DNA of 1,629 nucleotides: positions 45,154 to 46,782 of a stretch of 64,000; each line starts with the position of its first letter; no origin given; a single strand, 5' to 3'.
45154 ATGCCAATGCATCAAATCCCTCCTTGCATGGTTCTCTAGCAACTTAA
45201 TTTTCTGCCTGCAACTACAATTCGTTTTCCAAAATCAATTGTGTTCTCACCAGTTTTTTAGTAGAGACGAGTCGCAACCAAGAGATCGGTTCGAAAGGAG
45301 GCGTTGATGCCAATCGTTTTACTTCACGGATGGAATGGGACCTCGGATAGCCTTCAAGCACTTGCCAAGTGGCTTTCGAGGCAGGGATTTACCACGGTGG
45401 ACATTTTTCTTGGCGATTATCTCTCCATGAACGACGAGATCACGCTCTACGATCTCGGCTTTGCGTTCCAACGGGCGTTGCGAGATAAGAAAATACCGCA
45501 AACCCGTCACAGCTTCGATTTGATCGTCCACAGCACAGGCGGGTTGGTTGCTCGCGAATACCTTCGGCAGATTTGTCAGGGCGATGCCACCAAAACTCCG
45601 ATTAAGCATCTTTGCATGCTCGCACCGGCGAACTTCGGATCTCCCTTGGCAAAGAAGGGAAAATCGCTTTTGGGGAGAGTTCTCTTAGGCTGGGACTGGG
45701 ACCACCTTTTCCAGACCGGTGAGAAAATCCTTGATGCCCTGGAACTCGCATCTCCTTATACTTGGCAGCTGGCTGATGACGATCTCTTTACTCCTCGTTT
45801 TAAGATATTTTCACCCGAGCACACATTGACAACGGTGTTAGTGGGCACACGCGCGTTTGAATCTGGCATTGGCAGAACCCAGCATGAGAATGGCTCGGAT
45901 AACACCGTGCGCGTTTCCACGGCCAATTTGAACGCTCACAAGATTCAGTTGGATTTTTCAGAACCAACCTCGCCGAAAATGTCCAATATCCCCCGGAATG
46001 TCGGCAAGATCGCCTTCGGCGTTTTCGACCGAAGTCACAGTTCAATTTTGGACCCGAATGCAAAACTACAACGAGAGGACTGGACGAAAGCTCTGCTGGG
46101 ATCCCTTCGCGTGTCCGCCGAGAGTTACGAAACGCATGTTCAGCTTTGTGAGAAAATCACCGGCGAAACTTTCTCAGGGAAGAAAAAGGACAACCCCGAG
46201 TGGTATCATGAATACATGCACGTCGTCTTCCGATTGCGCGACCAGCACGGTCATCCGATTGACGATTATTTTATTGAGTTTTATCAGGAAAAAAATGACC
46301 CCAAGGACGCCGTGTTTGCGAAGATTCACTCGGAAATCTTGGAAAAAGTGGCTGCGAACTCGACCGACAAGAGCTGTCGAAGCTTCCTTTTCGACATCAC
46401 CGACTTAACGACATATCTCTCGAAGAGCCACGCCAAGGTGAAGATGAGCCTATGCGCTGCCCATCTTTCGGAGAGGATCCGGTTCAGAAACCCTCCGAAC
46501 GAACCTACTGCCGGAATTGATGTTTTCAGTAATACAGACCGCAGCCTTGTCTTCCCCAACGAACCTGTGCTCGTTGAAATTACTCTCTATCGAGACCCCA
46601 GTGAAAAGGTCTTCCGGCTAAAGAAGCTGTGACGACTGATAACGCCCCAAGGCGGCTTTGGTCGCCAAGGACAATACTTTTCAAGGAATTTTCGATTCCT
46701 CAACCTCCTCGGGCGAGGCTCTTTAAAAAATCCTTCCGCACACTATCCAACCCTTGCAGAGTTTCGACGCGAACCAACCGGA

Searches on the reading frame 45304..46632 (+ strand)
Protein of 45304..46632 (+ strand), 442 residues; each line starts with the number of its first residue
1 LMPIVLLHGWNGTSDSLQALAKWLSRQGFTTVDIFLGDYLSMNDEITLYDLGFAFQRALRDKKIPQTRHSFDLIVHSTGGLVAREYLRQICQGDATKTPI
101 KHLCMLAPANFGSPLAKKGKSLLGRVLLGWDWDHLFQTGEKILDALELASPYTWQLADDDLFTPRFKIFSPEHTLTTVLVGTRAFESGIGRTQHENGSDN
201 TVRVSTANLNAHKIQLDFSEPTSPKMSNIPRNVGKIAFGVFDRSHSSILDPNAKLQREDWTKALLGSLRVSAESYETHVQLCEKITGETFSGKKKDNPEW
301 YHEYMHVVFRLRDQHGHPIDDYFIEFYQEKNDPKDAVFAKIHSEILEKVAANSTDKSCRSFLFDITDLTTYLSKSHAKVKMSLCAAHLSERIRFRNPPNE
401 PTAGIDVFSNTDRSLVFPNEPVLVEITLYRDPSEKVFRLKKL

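Call 8: search_protein_families(library=ncbifam, proteins=[window:45304-46629:+], max_evalue=0.01)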
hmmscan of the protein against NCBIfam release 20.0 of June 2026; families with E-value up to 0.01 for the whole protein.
window:45304-46629:+ (442 aa): 0 families

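Call 13: find_encoding_contigs(protein=window:45304-46632:+, flank=10000, max_places=3)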
Protein window:45304-46632:+ (442 aa): no gene with exactly this product is on record in the collection.

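Call 21: search_protein_families(library=pfam, proteins=[window:45304-46629:+], max_evalue=5)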
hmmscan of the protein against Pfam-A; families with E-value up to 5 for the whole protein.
window:45304-46629:+ (442 aa): 9 families
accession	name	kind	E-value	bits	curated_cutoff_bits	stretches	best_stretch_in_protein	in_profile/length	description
PF24096.1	DUF7379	-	2.8e-06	27.8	33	1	64-119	65-121/191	Domain of unknown function (DUF7379)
PF12697.13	Abhydrolase_6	-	0.00036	21.7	26.3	1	4-157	1-123/217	Alpha/beta hydrolase family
PF02089.21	Palm_thioest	-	0.00044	20.5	26.8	1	3-90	1-94/254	Palmitoyl protein thioesterase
PF12146.15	Hydrolase_4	-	0.0024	17.7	27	1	4-31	7-34/239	Serine aminopeptidase, S33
PF00561.26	Abhydrolase_1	-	0.0028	17.8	25.8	1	3-111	2-103/245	alpha/beta hydrolase fold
PF01674.24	Lipase_2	-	0.065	13.2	20.3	1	2-87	2-93/219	Lipase (class 2)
PF07819.20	PGAP1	-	0.076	13.2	24.3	1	65-87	87-109/233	PGAP1-like alpha/beta domain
PF05990.18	DUF900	-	0.1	12.5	20.5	1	55-108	80-135/232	Alpha/beta hydrolase of unknown function (DUF900)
PF06028.17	DUF915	-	0.13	12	22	1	1-31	11-42/255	Alpha/beta hydrolase of unknown function (DUF915)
